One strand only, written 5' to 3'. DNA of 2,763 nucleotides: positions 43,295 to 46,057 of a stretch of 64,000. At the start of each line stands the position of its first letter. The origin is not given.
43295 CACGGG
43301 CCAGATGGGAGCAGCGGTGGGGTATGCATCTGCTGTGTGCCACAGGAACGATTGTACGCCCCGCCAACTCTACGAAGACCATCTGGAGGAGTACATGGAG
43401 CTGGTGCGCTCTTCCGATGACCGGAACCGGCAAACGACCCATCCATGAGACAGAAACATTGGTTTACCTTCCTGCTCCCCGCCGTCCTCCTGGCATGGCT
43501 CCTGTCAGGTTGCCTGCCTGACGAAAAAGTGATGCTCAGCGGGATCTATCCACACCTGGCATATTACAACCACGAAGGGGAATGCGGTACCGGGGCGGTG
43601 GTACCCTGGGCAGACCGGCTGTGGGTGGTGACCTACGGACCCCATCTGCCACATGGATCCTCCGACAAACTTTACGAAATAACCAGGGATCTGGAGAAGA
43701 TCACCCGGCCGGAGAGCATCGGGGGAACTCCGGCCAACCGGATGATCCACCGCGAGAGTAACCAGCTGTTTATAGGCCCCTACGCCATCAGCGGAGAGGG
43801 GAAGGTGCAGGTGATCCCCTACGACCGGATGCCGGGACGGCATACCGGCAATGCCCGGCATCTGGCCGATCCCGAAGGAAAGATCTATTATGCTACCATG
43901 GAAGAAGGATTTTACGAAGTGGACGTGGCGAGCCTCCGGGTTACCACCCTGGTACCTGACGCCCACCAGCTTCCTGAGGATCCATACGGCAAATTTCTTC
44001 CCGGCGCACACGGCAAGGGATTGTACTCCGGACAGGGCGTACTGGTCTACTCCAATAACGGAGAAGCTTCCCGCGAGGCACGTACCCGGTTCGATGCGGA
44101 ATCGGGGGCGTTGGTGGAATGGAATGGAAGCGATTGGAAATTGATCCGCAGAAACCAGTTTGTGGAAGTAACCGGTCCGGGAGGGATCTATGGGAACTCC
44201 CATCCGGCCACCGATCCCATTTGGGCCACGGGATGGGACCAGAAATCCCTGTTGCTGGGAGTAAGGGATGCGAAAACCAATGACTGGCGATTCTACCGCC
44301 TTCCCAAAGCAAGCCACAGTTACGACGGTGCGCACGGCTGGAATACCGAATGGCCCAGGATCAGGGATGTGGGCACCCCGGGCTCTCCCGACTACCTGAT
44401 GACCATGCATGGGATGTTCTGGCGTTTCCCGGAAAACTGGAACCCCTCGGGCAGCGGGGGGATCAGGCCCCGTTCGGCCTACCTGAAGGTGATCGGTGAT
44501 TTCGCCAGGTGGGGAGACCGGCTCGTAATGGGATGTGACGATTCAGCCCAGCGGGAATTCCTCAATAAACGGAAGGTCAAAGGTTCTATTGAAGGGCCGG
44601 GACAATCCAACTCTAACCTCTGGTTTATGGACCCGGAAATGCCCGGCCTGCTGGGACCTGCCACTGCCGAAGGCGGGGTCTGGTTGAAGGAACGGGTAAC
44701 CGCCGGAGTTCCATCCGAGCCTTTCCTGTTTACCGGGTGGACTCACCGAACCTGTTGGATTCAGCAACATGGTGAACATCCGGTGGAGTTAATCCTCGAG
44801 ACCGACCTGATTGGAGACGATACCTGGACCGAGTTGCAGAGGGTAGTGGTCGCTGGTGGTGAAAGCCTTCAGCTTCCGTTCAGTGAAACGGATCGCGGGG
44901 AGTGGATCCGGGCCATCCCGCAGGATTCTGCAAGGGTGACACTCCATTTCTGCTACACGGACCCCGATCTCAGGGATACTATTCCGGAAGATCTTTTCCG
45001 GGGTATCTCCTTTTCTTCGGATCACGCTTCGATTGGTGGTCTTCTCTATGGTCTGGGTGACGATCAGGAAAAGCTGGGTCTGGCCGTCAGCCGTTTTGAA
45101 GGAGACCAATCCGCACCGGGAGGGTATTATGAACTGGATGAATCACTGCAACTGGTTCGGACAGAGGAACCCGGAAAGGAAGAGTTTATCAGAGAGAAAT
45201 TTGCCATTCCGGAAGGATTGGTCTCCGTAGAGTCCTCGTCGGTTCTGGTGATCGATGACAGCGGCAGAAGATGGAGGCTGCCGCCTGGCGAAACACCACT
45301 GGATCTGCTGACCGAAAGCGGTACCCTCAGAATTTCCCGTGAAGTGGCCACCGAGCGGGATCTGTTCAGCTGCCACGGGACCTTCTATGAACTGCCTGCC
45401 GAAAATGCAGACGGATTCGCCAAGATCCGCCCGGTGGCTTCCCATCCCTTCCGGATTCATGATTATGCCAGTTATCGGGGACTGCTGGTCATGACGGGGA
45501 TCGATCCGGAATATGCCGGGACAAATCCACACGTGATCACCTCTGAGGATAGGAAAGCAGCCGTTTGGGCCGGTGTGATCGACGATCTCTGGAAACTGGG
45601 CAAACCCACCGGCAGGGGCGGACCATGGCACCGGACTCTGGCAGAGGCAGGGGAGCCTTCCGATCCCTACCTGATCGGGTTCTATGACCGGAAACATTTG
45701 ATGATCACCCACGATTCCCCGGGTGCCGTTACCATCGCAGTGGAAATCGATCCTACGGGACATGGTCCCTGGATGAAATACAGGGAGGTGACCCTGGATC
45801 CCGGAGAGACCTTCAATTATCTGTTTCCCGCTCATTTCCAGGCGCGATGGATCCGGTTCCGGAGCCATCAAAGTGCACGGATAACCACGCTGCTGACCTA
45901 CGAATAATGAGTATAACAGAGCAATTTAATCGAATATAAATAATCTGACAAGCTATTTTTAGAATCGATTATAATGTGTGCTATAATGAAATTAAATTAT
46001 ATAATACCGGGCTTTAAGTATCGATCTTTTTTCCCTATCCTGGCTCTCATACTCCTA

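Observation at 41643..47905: Translationally coupled FAD oxidoreductase + 820-aa unknown lipoprotein + GH-A-like enzyme: candidate undescribed glycan-processing module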

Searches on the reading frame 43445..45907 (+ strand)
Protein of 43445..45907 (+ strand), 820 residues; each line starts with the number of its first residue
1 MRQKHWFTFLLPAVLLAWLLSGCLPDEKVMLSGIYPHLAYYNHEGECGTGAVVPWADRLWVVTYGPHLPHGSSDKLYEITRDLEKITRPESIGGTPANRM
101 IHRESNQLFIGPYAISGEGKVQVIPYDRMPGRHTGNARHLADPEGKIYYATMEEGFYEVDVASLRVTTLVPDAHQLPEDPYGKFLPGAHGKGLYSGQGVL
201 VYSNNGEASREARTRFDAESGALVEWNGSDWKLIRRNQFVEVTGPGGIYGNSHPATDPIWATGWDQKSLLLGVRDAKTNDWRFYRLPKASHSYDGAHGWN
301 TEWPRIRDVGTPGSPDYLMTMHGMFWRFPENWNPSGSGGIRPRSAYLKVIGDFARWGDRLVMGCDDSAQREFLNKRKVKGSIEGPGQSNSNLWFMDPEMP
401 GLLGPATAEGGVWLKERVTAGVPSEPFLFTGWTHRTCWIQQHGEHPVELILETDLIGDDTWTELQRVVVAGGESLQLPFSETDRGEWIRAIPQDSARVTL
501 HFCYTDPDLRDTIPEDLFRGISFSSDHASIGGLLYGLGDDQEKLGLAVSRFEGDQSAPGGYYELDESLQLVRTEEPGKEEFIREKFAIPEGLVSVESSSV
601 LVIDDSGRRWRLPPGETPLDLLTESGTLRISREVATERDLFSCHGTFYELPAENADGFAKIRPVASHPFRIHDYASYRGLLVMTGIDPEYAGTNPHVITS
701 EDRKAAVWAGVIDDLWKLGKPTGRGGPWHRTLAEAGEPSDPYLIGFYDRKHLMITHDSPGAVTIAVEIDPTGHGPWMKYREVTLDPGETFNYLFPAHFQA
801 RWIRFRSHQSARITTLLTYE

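Call 3: search_protein_families(library=pfam, proteins=[window:43445-45907:+], max_evalue=0.01)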
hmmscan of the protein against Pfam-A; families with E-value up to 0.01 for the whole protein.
window:43445-45907:+ (820 aa): 0 families

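Call 5: search_protein_families(library=ncbifam, proteins=[window:43445-45907:+], max_evalue=1)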
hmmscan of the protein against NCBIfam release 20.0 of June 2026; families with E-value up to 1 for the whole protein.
window:43445-45907:+ (820 aa): 0 families

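Call 6: search_solved_structures(query=window:43445-45907:+, max_evalue=10)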
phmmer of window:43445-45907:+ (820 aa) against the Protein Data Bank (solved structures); distinct sequences matched with E-value up to 10: 1.
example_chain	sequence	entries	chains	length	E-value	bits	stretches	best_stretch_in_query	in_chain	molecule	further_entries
8q6o_A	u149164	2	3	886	1.4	10.2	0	527-583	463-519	DNA replication licensing factor mcm2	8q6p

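Call 9: find_homologous_proteins(query=window:43445-45907:+)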
Query window:43445-45907:+ (820 aa): 7771 proteins with E <= 0.001 among 8000 candidates; the best 120 are listed.
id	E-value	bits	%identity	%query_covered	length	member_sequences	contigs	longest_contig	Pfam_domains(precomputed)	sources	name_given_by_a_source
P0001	0.0e+0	1959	100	100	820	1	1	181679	-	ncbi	-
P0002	0.0e+0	1310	67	100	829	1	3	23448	-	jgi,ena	-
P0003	0.0e+0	1286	66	100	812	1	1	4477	-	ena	-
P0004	0.0e+0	1273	67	99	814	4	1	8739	-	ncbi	-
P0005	0.0e+0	1273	67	97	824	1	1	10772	-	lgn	-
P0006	0.0e+0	1269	65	99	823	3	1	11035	-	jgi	jgi:hypothetical protein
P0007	0.0e+0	1265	66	98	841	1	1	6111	-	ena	-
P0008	0.0e+0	1262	67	97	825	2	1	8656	-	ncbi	-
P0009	0.0e+0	1261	66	97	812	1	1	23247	-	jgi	jgi:hypothetical protein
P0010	0.0e+0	1258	66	97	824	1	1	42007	-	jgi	-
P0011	0.0e+0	1257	66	98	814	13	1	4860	-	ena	-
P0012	0.0e+0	1256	66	97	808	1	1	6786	-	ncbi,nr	ncbi:MAG: hypothetical protein AMS26_24270 [Bacteroides sp. SM23_62]|nr:MAG: hypothetical protein AM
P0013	0.0e+0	1249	67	97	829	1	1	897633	-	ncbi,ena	-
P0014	0.0e+0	1247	67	96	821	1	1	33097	-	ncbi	-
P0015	0.0e+0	1247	64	99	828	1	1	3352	-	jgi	-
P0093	0.0e+0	1211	63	99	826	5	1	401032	-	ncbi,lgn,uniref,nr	ncbi:hypothetical protein [Spirosoma fluviale]|uniref:Uncharacterized protein n=1 Tax=Spirosoma fluv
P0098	0.0e+0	1210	63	99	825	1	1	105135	-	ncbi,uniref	ncbi:hypothetical protein [Sunxiuqinia sp. sy24]|uniref:hypothetical protein n=1 Tax=Sunxiuqinia sp.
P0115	0.0e+0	1208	64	97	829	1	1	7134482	-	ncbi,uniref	ncbi:hypothetical protein [Catalinimonas niigatensis]|uniref:hypothetical protein n=1 Tax=Catalinimo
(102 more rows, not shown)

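Call 11: find_encoding_contigs(protein=P0093, flank=10000, max_places=2)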
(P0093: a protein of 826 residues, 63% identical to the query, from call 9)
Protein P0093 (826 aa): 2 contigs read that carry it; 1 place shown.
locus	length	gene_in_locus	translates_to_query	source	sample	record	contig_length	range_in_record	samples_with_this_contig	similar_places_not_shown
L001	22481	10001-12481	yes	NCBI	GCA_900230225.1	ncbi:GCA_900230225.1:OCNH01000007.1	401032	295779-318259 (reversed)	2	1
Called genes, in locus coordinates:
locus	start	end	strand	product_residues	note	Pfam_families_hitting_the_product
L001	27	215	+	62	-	-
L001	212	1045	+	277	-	PF01145:Band_7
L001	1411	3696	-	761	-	PF00390:malic, PF03949:Malic_M, PF01515:PTA_PTB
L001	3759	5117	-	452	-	-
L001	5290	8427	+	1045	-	PF13620:CarboxypepD_reg, PF13715:CarbopepD_reg_2, PF07715:Plug, PF00593:TonB_dep_Rec_b-barrel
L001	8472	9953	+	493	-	PF14322:SusD-like_3, PF12771:SusD-like_2 (weak), PF07980:SusD_RagB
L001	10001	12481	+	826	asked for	-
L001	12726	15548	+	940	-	PF13407:Peripla_BP_4, PF00512:HisKA, PF02518:HATPase_c, PF00072:Response_reg, PF12833:HTH_18, PF00165:HTH_AraC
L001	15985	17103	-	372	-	-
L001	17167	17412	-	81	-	-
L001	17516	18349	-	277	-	-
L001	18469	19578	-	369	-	PF05791:Bacillus_HBL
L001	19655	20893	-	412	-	PF05791:Bacillus_HBL (weak)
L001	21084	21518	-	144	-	-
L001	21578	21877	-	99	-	-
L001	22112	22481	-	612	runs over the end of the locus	PF13424:TPR_12 (faint)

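Call 12: find_encoding_contigs(protein=P0115, flank=10000, max_places=2)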
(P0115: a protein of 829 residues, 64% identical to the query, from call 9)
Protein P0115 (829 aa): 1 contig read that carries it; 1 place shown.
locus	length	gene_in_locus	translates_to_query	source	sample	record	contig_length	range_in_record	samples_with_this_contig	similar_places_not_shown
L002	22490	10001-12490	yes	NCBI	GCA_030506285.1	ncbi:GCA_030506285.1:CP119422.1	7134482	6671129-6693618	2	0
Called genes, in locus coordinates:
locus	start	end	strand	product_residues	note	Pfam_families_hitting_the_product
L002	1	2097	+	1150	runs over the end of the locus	PF13620:CarboxypepD_reg, PF13715:CarbopepD_reg_2, PF07715:Plug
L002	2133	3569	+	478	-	PF14322:SusD-like_3, PF07980:SusD_RagB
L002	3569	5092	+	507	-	PF00884:Sulfatase, PF16347:SGSH_C (weak)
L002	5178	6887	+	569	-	PF12831:FAD_oxidored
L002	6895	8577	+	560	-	PF03486:HI0933_like (weak), PF12831:FAD_oxidored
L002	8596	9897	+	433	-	PF04230:PS_pyruv_trans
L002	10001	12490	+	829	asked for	-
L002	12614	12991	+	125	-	PF00903:Glyoxalase, PF13468:Glyoxalase_3 (faint), PF13669:Glyoxalase_4, PF18029:Glyoxalase_6 (weak)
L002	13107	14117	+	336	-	PF08240:ADH_N, PF16912:Glu_dehyd_C, PF07992:Pyr_redox_2 (weak), PF00107:ADH_zinc_N, PF13602:ADH_zinc_N_2 (weak)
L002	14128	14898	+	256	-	PF00106:adh_short, PF08659:KR, PF13561:adh_short_C2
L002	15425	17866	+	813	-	-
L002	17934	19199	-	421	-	PF00999:Na_H_Exchanger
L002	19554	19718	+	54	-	-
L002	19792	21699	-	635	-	PF12969:DUF3857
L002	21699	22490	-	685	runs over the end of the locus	PF12969:DUF3857, PF01841:Transglut_core (weak)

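Call 13: find_encoding_contigs(protein=P0098, flank=10000, max_places=2)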
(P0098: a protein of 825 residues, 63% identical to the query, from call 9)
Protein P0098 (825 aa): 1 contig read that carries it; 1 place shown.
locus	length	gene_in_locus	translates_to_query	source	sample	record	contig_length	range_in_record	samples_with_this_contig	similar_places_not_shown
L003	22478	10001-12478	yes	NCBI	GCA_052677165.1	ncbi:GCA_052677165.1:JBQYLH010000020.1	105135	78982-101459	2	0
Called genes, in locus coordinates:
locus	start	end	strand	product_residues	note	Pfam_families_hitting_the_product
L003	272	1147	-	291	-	PF00754:F5_F8_type_C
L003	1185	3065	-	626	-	PF14322:SusD-like_3, PF07980:SusD_RagB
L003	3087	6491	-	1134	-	PF07660:STN, PF13620:CarboxypepD_reg, PF13715:CarbopepD_reg_2, PF07715:Plug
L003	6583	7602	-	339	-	PF04773:FecR, PF16344:FecR_C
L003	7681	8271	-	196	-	PF07638:Sigma70_ECF (weak), PF04542:Sigma70_r2, PF08281:Sigma70_r4_2, PF04545:Sigma70_r4 (weak)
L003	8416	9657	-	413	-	-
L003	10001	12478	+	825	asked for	-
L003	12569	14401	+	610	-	PF00890:FAD_binding_2 (weak), PF01134:GIDA (faint), PF01266:DAO (weak), PF07992:Pyr_redox_2 (faint), PF12831:FAD_oxidored, PF13450:NAD_binding_8 (weak)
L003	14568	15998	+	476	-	PF00884:Sulfatase, PF01663:Phosphodiest (weak), PF16347:SGSH_C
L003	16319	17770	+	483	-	PF00884:Sulfatase, PF01663:Phosphodiest, PF16347:SGSH_C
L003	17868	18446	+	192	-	PF07638:Sigma70_ECF, PF04542:Sigma70_r2 (weak), PF08281:Sigma70_r4_2, PF04545:Sigma70_r4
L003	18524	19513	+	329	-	PF04773:FecR, PF16344:FecR_C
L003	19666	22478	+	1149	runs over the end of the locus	PF13620:CarboxypepD_reg, PF13715:CarbopepD_reg_2, PF07715:Plug, PF00593:TonB_dep_Rec_b-barrel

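Call 17: search_solved_structures(query=A1, max_evalue=10)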
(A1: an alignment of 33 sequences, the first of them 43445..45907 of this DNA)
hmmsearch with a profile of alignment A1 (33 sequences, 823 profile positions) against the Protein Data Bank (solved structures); distinct sequences matched with E-value up to 10: 6.
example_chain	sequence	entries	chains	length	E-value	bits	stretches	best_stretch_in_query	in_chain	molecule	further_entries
7pnt_N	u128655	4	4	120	0.74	11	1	716-766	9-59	28S ribosomal protein S17, mitochondrial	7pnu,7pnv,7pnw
5aj4_AQ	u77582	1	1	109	0.91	10.7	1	716-767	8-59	MITORIBOSOMAL PROTEIN US17M, MRPS17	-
5aj3_Q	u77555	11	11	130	1.4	10.1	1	716-767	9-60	MITORIBOSOMAL PROTEIN US17M, MRPS17 | uS17m | Mitochondrial ribosomal protein S17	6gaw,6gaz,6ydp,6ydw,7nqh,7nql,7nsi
3jd5_Q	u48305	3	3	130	1.4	10.1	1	715-767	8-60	28S ribosomal protein S17, mitochondrial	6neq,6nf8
6nu2_AN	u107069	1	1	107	2.1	9.5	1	718-767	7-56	28S ribosomal protein S17, mitochondrial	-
9ojm_N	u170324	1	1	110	2.3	9.4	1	718-767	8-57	Small ribosomal subunit protein uS17m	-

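Call 18: find_encoding_contigs(protein=P0001, flank=10000, max_places=2)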
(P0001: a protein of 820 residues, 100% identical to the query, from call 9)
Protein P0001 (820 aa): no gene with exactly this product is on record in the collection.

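Call 24: find_related_loci(query=A1, collection=genome_contigs, flank=10000)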
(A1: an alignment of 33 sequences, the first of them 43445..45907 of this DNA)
Query A1 (820 aa) in genome_contigs; peptide patterns used: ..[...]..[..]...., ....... (x = any residue, [..] = any of these).
600 stretches matched a pattern (row limit reached: there are more); 564 encode a relative of the query (tblastn E <= 1e-3); the best 80 are kept; 80 distinct loci.
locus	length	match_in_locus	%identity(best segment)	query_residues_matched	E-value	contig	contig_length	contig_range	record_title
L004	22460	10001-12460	65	9-820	0e+0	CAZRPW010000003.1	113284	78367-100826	MAG TPA_asm: uncultured Bacteroides sp. isolate binchicken_co42_498 genome assembly, contig: NODE_51_length_113284_cov_7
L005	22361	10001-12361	67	30-819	0e+0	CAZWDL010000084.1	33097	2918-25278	MAG TPA_asm: uncultured Saprospiraceae bacterium isolate SRP141376_co3_88 genome assembly, contig: NODE_3444_length_3309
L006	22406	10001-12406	64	25-820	0e+0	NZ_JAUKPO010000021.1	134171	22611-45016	Rhodocytophaga aerolata strain KACC 12507 NODE_21_length_134171_cov_82.676482, whole genome shotgun sequence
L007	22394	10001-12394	66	22-820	0e+0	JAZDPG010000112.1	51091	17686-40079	MAG: Bacteroidota bacterium isolate MEGAHIT-group-0.823 k141_1927283, whole genome shotgun sequence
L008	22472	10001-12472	62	10-820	0e+0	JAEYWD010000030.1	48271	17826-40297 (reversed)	MAG: Bacteroidetes bacterium isolate OH_CBlB_256 k127_806749, whole genome shotgun sequence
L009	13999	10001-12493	62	10-820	0e+0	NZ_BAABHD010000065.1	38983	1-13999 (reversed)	Nibrella saemangeumensis strain JCM 17927 sequence65, whole genome shotgun sequence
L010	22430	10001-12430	63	9-820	0e+0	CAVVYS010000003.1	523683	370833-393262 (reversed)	MAG: uncultured Bacteroidaceae bacterium isolate MFD03804.bin.2.69 genome assembly, contig: contig_13069, whole genome s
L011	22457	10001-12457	63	14-820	0e+0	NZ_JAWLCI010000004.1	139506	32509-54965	MAG: Mariniphaga sp. isolate 15dZY3.bin.39 NODE_257_length_139506_cov_67.298751, whole genome shotgun sequence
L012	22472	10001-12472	62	10-820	0e+0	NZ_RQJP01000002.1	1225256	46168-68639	Larkinella knui strain KCTC42998 NODE_2_length_1225256_cov_44.883789, whole genome shotgun sequence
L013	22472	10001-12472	63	2-819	0e+0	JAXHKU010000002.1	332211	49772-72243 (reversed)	MAG: Cyclobacteriaceae bacterium isolate Salar_de_Ascotan_sediment_MAG_ASE13 contig_1708_polypolish, whole genome shotgu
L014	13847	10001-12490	61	1-820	0e+0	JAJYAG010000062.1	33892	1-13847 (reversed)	MAG: Bacteroidetes bacterium isolate BP8.bin14 NODE_1523_length_33892_cov_1.615934, whole genome shotgun sequence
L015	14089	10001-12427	62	10-820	0e+0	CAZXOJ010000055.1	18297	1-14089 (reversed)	MAG TPA_asm: uncultured Bacteroides sp. isolate SRP155585_co2_236 genome assembly, contig: NODE_1596_length_18297_cov_10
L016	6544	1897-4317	63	23-820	0e+0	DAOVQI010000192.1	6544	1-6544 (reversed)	MAG TPA_asm: Bacteroidota bacterium isolate CSMAG_1571 CSMAG_1571_k141_2476580_length_6544_cov_69.0000, whole genome sho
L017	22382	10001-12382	64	32-820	0e+0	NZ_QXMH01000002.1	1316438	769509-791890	Chitinophaga alhagiae strain T22 Scaffold2, whole genome shotgun sequence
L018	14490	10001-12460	61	9-820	0e+0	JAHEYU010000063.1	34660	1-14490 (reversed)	MAG: Bacteroidetes bacterium isolate nzgw135 NODE_1722_length_34661_cov_4.508599, whole genome shotgun sequence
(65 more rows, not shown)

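Call 26: predict_structure(alignment_id=A1)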
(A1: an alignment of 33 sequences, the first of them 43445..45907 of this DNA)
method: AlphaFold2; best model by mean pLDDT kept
length: 820 residues; sequences in the alignment: 33
mean_pLDDT: 74.7   pTM: 0.78
mean pLDDT of the five models: 74.7, 72.1, 67.7, 64.5, 61.9
residues with pLDDT >= 90: 199; 70-90: 353; 50-70: 149; < 50: 119
segments of 3 or more residues with pLDDT < 50: 181-209, 211-213, 215-221, 244-251, 294-301, 368-387, 537-539, 623-626, 628-661
pLDDT, mean of each block of 10 residues (from residue 1): 63 81 70 84 62 88 71 81 88 66 83 90 88 67 75 75 86 68 40 31 47 45 60 66 49 59 72 78 84 46 72 83 80 84 72 85 62 37 51 85 76 93 95 91 95 95 96 93 93 96 82 83 78 64 80 79 88 85 63 69 67 69 48 34 39 36 58 73 82 84 90 75 86 94 83 96 94 82 96 90 93 92
secondary structure, 60 per line:
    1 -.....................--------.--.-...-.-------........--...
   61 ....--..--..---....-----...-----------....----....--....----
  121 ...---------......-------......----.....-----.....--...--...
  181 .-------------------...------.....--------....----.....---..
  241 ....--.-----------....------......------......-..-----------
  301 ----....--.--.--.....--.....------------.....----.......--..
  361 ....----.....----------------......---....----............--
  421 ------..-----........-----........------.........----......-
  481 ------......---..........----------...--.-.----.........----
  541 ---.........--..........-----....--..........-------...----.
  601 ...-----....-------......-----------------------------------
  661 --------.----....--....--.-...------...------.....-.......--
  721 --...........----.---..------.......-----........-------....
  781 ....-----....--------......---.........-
elements in order (helices of 4 or more, strands of 3 or more residues): H2-22 E48-55 E58-64 E76-79 E85-87 E99-102 E107-110 E113-116 E121-123 E133-138 E146-151 E156-160 E166-170 H178-181 E201-203 H210-214 E223-226 E231-235 E239-244 E259-262 E269-274 E281-286 E305-308 E317-321 E324-328 E341-345 E350-356 E359-364 H369-373 E390-395 H399-402 E407-418 E434-441 E447-454 E461-469 E474-479 E487-492 E496-505 E528-536 E544-552 E555-564 E570-573 H576-585 E593-595 E600-603 E609-612 H620-625 E674-677 E680-683 E697-699 E706-710 H712-718 E723-733 E750-756 E762-769 E777-784 E790-793 E802-807 E811-819

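Call 27: search_protein_representatives(protein=window:43445-45907:+)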
Query: 820 residues. Proteins with E-value up to 0.001 (for the whole library): 1510; up to 1e-10: 1041; up to 1e-30: 432. The best 150 are listed.
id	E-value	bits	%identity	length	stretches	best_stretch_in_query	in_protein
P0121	4.0e-275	932.0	55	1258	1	30-820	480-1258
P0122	3.1e-236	803.3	50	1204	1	30-819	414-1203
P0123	9.3e-236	801.7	52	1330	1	30-814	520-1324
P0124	1.3e-221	754.9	48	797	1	22-816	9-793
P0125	1.6e-218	744.7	51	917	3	184-757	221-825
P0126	3.0e-213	727.2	47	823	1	28-819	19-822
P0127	4.3e-209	713.5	47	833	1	30-814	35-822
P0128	2.2e-199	681.4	48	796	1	30-817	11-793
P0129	2.3e-199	681.3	48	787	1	20-820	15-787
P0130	4.4e-199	680.4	50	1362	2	30-615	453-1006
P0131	1.3e-198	678.8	48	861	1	29-819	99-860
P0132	1.3e-195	668.9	45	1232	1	31-819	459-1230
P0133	2.5e-194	664.7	52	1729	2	30-503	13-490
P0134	6.5e-193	660.0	45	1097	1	29-819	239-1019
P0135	2.4e-191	654.8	45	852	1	29-820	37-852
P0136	8.7e-188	643.0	44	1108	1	29-820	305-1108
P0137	4.2e-187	640.7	45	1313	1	30-805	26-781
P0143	1.7e-176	605.7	41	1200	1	29-807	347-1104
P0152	3.1e-163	561.8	42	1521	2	229-819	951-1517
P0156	1.3e-157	543.2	42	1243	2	231-814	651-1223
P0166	3.7e-150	518.5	42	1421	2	25-493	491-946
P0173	9.0e-145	500.7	42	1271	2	29-520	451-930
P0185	3.9e-131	455.5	43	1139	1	31-739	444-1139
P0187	2.7e-130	452.8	40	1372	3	29-423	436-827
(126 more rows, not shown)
